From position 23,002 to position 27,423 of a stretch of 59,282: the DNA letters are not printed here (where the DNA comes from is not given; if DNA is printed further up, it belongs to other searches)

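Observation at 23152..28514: Two-ATPase operon: AAA_14/DUF4143 ATPase coupled to a giant STAND NTPase with a C-terminal nuclease-like module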

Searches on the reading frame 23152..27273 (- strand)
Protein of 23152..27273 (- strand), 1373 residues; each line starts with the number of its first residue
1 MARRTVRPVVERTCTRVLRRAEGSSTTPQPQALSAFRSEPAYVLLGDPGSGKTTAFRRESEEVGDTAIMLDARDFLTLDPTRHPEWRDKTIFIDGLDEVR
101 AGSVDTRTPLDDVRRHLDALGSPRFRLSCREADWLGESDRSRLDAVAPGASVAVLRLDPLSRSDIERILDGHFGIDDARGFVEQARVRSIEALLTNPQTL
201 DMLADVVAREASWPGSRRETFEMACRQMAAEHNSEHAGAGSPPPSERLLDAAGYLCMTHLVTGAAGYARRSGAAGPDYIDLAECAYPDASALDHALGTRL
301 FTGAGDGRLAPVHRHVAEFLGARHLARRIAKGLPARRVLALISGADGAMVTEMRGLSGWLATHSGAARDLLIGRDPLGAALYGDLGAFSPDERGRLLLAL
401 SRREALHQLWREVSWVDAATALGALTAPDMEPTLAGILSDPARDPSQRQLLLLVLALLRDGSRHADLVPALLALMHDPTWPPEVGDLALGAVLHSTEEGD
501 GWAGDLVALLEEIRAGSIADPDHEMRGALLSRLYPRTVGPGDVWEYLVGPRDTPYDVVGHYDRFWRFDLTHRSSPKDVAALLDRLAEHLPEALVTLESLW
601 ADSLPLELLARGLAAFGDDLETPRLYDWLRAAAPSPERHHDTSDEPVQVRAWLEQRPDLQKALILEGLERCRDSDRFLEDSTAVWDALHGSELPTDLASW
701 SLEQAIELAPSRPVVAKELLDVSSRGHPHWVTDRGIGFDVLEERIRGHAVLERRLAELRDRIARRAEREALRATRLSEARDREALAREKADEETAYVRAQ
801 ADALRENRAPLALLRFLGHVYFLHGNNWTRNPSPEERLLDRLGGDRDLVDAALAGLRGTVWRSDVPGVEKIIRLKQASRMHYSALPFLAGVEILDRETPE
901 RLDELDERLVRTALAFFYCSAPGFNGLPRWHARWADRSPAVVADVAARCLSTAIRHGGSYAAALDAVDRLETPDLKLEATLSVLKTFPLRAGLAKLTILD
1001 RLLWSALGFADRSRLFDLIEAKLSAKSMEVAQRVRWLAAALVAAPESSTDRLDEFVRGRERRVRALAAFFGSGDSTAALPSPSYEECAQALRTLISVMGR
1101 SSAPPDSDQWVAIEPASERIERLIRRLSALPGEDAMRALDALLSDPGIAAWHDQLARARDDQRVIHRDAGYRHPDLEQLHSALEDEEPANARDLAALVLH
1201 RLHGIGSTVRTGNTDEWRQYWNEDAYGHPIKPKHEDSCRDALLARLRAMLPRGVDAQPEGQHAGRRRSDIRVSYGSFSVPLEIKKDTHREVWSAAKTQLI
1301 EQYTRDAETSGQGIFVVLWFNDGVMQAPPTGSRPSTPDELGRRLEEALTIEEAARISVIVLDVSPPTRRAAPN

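Call 6: search_protein_families(library=pfam, proteins=[window:23152-27273:-], max_evalue=0.01)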
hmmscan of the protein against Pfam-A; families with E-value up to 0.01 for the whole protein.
window:23152-27273:- (1373 aa): 0 families

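Call 7: search_protein_families(library=padloc, proteins=[window:23152-27273:-], max_evalue=0.01)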
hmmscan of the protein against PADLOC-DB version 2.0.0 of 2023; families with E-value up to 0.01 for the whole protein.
window:23152-27273:- (1373 aa): 1 family
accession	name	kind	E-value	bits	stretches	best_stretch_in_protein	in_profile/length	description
PDLC04140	mad8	-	0.0051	14.4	0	36-100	24-86/314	mads_8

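Call 8: search_solved_structures(query=window:23152-27273:-, max_evalue=1, show_alignments=2)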
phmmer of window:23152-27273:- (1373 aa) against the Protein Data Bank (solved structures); distinct sequences matched with E-value up to 1: 0.

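Call 9: search_protein_families(library=ncbifam, proteins=[window:23152-27273:-], max_evalue=0.1)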
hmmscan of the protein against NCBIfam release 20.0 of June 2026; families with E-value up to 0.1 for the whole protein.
window:23152-27273:- (1373 aa): 3 families
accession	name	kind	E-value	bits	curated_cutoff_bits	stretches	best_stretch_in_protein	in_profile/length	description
NF058535.1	antiphage_EruA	equivalog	1e-266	888.6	1000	1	26-1364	11-1318/1318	NACHT domain-containing antiphage protein EruA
NF058534.1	antiphage_HyoA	equivalog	1.7e-51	175.1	1200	1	110-1365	158-1429/1430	NACHT domain-containing antiphage protein HyoA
NF047979.1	lactonase_AidB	equivalog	0.048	12.9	360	1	150-228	79-157/271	AidB family quorum-quenching N-acyl homoserine lactonase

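Call 23: find_homologous_proteins(query=window:23152-27273:-, max_evalue=0.00001)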
Query window:23152-27273:- (1373 aa): 3196 proteins with E <= 0.00001 among 8000 candidates; the best 120 are listed.
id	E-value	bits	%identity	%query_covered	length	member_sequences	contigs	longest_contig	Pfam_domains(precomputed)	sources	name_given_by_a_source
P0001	0.0e+0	3056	100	100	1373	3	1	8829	PF28130.1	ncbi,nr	ncbi:MAG: hypothetical protein F4020_01800 [Gammaproteobacteria bacterium]|nr:hypothetical protein [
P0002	0.0e+0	2110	71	99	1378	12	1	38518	PF28130.1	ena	-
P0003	0.0e+0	1922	66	99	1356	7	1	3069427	PF28130.1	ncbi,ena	-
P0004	0.0e+0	1917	66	99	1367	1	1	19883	PF28130.1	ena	-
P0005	0.0e+0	1877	66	97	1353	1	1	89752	PF28130.1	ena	-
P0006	0.0e+0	1859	65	99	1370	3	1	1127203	PF28130.1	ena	-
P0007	0.0e+0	1852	64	99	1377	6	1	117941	PF28130.1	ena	-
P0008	0.0e+0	1811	63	99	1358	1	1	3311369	PF28130.1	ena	-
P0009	0.0e+0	1804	64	97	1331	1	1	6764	PF28130.1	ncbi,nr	ncbi:MAG: hypothetical protein OXC71_09535 [Chloroflexi bacterium]|nr:hypothetical protein [Chlorofl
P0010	0.0e+0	1757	61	99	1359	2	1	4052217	PF28130.1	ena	-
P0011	0.0e+0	1644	58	99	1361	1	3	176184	PF28130.1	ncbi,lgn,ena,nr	ncbi:MAG: hypothetical protein OXG19_09735 [Chloroflexi bacterium]|nr:hypothetical protein [Chlorofl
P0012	0.0e+0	1643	58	99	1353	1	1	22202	PF28130.1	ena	-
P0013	0.0e+0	1623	57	99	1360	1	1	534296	PF28130.1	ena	-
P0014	0.0e+0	1597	56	99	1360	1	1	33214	PF28130.1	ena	-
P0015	0.0e+0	1567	56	99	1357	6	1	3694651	PF28130.1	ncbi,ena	-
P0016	0.0e+0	1559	55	99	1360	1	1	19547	PF28130.1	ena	-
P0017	0.0e+0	1548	56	99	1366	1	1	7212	PF28130.1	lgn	-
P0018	0.0e+0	1531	55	98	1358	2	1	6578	PF28130.1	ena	-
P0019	0.0e+0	1528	55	99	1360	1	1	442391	PF28130.1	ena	-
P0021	0.0e+0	1520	54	98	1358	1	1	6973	PF28130.1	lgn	-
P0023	0.0e+0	1514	55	99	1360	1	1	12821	PF28130.1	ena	-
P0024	0.0e+0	1510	54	99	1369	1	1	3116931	PF28130.1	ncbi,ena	-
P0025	0.0e+0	1506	55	99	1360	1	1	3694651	PF28130.1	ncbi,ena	-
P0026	0.0e+0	1500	54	99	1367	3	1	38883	PF28130.1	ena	-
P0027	0.0e+0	1498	54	99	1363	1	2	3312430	PF28130.1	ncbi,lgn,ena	-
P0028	0.0e+0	1492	54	99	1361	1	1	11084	PF28130.1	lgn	-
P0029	0.0e+0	1489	54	99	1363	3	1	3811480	PF28130.1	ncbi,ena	-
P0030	0.0e+0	1488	55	95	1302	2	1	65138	PF28130.1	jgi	-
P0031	0.0e+0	1485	53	99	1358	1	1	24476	PF28130.1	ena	-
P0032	0.0e+0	1481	54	99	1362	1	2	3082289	PF28130.1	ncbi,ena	-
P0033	0.0e+0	1481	53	99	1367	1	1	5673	PF28130.1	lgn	-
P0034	0.0e+0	1474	61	85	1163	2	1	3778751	PF28130.1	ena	-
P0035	0.0e+0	1465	52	99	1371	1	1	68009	PF28130.1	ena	-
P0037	0.0e+0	1458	52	98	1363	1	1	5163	PF28130.1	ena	-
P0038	0.0e+0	1451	52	99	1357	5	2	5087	PF28130.1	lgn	-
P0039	0.0e+0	1436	53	99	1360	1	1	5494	PF28130.1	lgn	-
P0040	0.0e+0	1339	48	99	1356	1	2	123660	PF28130.1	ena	-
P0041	0.0e+0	1328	48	99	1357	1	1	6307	PF28130.1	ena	-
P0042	0.0e+0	1314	48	99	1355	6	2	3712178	PF28130.1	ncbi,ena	-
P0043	0.0e+0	1311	49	99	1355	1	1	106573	PF28130.1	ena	-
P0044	0.0e+0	1311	55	85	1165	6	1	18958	PF28130.1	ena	-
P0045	0.0e+0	1304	48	99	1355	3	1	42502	PF28130.1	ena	-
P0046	0.0e+0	1300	49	99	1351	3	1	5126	PF28130.1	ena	-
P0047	0.0e+0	1292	47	99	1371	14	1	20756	PF28130.1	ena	-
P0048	0.0e+0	1290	47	99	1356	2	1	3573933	PF28130.1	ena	-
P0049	0.0e+0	1290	48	99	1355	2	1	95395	PF28130.1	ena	-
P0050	0.0e+0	1283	47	99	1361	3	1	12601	PF28130.1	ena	-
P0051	0.0e+0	1278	49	99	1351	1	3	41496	PF28130.1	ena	-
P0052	0.0e+0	1275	49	97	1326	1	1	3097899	PF28130.1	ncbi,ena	-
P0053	0.0e+0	1274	48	99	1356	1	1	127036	PF28130.1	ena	-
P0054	0.0e+0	1274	47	99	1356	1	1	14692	PF28130.1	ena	-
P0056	0.0e+0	1266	48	99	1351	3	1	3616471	PF28130.1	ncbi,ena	-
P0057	0.0e+0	1263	46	99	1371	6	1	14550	PF28130.1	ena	-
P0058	0.0e+0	1261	48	99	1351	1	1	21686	PF28130.1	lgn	-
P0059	0.0e+0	1258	47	99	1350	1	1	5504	PF28130.1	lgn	-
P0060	0.0e+0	1256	48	99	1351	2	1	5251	PF28130.1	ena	-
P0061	0.0e+0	1256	46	99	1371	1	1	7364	PF28130.1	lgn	-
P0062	0.0e+0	1256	47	99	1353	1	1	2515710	PF28130.1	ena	-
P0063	0.0e+0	1255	46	99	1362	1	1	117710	PF28130.1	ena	-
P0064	0.0e+0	1252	46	99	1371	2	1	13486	PF28130.1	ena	-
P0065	0.0e+0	1244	48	99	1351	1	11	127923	PF28130.1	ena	-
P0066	0.0e+0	1237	48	99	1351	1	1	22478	PF28130.1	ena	-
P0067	0.0e+0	1235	48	99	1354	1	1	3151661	PF28130.1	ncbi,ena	-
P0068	0.0e+0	1233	47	99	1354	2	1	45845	PF28130.1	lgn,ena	-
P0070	0.0e+0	1228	47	99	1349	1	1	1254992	PF28130.1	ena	-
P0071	0.0e+0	1221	45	99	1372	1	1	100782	PF28130.1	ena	-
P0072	0.0e+0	1220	49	94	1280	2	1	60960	PF28130.1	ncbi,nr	ncbi:MAG: hypothetical protein OXT70_03610 [Chloroflexota bacterium]|nr:hypothetical protein [Chloro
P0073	0.0e+0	1220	47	99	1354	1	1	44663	PF28130.1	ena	-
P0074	0.0e+0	1219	46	99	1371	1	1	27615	PF28130.1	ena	-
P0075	0.0e+0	1216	48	99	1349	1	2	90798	PF28130.1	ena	-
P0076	0.0e+0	1216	47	99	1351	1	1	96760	PF28130.1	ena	-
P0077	0.0e+0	1214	45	99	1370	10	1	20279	PF28130.1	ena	-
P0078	0.0e+0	1214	48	99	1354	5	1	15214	PF28130.1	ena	-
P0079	0.0e+0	1212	47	99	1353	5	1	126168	PF28130.1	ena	-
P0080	0.0e+0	1211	45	99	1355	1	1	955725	PF28130.1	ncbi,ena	-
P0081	0.0e+0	1204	45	99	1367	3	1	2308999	PF28130.1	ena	-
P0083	0.0e+0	1197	46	99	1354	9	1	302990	PF28130.1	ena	-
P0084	0.0e+0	1197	45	99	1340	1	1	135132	PF28130.1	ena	-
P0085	0.0e+0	1190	47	99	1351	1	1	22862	PF28130.1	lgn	-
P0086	0.0e+0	1190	48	99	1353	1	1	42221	PF28130.1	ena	-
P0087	0.0e+0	1189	47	99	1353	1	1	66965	-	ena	-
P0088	0.0e+0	1188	44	99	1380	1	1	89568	PF28130.1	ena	-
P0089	0.0e+0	1185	45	99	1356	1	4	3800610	PF28130.1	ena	-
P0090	0.0e+0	1184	46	99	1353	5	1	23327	PF28130.1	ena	-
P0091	0.0e+0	1184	47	99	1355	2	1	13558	PF28130.1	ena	-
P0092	0.0e+0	1184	45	99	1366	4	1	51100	PF28130.1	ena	-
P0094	0.0e+0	1182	47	99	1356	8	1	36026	PF28130.1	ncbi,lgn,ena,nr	ncbi:MAG: hypothetical protein OXS30_12865 [Chloroflexota bacterium]|nr:hypothetical protein [Chloro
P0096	0.0e+0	1179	46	99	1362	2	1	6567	PF28130.1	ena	-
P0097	0.0e+0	1179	47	99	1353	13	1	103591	PF28130.1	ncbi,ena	-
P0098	0.0e+0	1179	46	99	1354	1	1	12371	PF28130.1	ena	-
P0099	0.0e+0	1178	45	99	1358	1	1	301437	PF28130.1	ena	-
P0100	0.0e+0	1178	45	99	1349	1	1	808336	PF28130.1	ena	-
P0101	0.0e+0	1178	46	98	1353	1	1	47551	PF28130.1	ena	-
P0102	0.0e+0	1177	45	99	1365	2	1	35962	PF28130.1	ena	-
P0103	0.0e+0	1176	46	99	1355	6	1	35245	PF28130.1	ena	-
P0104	0.0e+0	1175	46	99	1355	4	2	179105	PF28130.1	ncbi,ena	-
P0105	0.0e+0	1175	46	99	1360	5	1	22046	PF28130.1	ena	-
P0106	0.0e+0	1172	45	99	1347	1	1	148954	PF28130.1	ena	-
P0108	0.0e+0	1169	45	99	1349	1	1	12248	PF28130.1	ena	-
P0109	0.0e+0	1169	45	99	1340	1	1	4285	PF28130.1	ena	-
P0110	0.0e+0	1169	45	99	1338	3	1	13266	PF28130.1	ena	-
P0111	0.0e+0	1168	46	99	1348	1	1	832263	PF28130.1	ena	-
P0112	0.0e+0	1168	46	99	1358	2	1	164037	PF28130.1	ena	-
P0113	0.0e+0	1168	46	99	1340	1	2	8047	PF28130.1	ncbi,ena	-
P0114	0.0e+0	1168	46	99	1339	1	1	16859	PF28130.1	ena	-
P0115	0.0e+0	1167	45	99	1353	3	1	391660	PF28130.1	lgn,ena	-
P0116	0.0e+0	1166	45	99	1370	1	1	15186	PF28130.1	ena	-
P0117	0.0e+0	1164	47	99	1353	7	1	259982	PF28130.1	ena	-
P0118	0.0e+0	1164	46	99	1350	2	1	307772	PF28130.1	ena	-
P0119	0.0e+0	1164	45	99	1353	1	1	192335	PF28130.1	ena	-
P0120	0.0e+0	1163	45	99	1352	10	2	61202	PF28130.1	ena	-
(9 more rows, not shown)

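Call 25: find_related_loci(query=A1, collection=genome_contigs, flank=8000)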
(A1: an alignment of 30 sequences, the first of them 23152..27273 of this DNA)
Query A1 (1373 aa) in genome_contigs; peptide patterns used: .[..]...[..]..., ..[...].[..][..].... (x = any residue, [..] = any of these).
599 stretches matched a pattern (row limit reached: there are more); 585 encode a relative of the query (tblastn E <= 1e-3); the best 80 are kept; 80 distinct loci.
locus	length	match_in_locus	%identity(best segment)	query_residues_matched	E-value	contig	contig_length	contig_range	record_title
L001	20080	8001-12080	66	1-1365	0e+0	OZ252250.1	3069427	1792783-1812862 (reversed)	MAG: Dehalococcoidia bacterium isolate 148742b7-5873-4ec1-8832-ba9e4de588a3 genome assembly, chromosome: 1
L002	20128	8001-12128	63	1-1369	0e+0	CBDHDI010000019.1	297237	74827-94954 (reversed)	MAG: Dehalococcoidia bacterium isolate d0c5affc-a78a-4576-9923-169fe3940cd0 genome assembly, contig: contig_19, whole ge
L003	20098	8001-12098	53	1-1365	0e+0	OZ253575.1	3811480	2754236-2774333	MAG: Tepidiformaceae bacterium isolate 75d77762-d14d-4840-8cb0-48f4955156da genome assembly, chromosome: 1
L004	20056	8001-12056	52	9-1365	0e+0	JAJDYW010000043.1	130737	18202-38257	MAG: Dehalococcoidia bacterium isolate jk18x34bins.55 k141_262006, whole genome shotgun sequence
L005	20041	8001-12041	48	10-1365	0e+0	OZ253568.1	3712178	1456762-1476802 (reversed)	MAG: Chloroflexota bacterium isolate 9852bf67-dbb6-47f5-b8e9-49414f020392 genome assembly, chromosome: 1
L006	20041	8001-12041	49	9-1366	0e+0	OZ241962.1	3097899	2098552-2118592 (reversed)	MAG: Dehalococcoidia bacterium isolate 3270897d-fe61-4464-a15a-05fd473d2b13 genome assembly, chromosome: 1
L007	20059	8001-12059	57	1-1365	0e+0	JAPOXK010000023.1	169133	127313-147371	MAG: Chloroflexota bacterium isolate COS3_bin_3 NODE_38_length_169133_cov_19.7979, whole genome shotgun sequence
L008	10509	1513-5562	46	9-1365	0e+0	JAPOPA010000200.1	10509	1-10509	MAG: Chloroflexota bacterium isolate APA_bin_48 c_000000006422, whole genome shotgun sequence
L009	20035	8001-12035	48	10-1365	0e+0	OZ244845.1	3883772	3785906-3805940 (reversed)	MAG: Chloroflexota bacterium isolate 3460274c-b819-443f-96a0-86c9f13451b3 genome assembly, chromosome: 1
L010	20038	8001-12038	48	9-1365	0e+0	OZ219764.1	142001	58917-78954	MAG: Dehalococcoidia bacterium isolate 2efd49d1-a845-418d-b650-c606456da4a2 genome assembly, chromosome: 1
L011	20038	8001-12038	48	9-1365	0e+0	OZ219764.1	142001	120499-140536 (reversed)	MAG: Dehalococcoidia bacterium isolate 2efd49d1-a845-418d-b650-c606456da4a2 genome assembly, chromosome: 1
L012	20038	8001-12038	48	9-1365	0e+0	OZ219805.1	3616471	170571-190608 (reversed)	MAG: Dehalococcoidia bacterium isolate c58c6e01-4a6e-4794-97be-e35f15c585e3 genome assembly, chromosome: 3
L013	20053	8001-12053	56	1-1356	0e+0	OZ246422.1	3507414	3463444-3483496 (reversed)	MAG: Tepidiformaceae bacterium isolate 363e1592-b2ce-4993-ab96-5155cae3cb33 genome assembly, chromosome: 1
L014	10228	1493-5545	47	9-1365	0e+0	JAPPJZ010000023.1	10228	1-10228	MAG: Chloroflexota bacterium isolate RHO2_bin_60 NODE_7436_length_10228_cov_6.851273, whole genome shotgun sequence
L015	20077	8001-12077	47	9-1373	0e+0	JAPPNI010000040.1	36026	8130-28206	MAG: Chloroflexota bacterium isolate RHO3_bin_68 NODE_2262_length_36026_cov_27.364571, whole genome shotgun sequence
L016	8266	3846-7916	45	1-1368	0e+0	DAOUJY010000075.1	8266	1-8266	MAG TPA_asm: Dehalococcoidia bacterium isolate S34_283 k113_1468455, whole genome shotgun sequence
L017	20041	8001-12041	46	10-1368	0e+0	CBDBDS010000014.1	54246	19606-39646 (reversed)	MAG: Dehalococcoidia bacterium isolate f8bda5a5-7022-4204-9cdc-196a94cbeb23 genome assembly, contig: contig_14, whole ge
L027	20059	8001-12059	43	9-1373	0e+0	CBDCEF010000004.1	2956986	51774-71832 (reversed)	MAG: Dehalococcoidia bacterium isolate c259e03a-9b86-4cdb-a37a-9c02718a3515 genome assembly, contig: contig_4, whole gen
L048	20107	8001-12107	42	9-1373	0e+0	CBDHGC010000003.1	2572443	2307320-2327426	MAG: Vicinamibacterales bacterium isolate 2255f9a4-9ab0-4a79-b16a-ed87816e7612 genome assembly, contig: contig_3, whole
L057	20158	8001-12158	41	1-1368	0e+0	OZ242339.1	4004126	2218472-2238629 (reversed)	MAG: Acidimicrobiales bacterium isolate d2f1fe46-59da-42e5-8b0a-fdf35f8109fa genome assembly, chromosome: 1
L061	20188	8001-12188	42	3-1373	0e+0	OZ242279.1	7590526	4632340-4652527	MAG: Vicinamibacterales bacterium isolate 66b38f76-d135-4acf-a464-9a41f6704b04 genome assembly, chromosome: 1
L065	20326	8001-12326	41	1-1373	0e+0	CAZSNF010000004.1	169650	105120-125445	MAG TPA_asm: uncultured Rhodothermales bacterium isolate SRP109090_co2_31 genome assembly, contig: NODE_60_length_169650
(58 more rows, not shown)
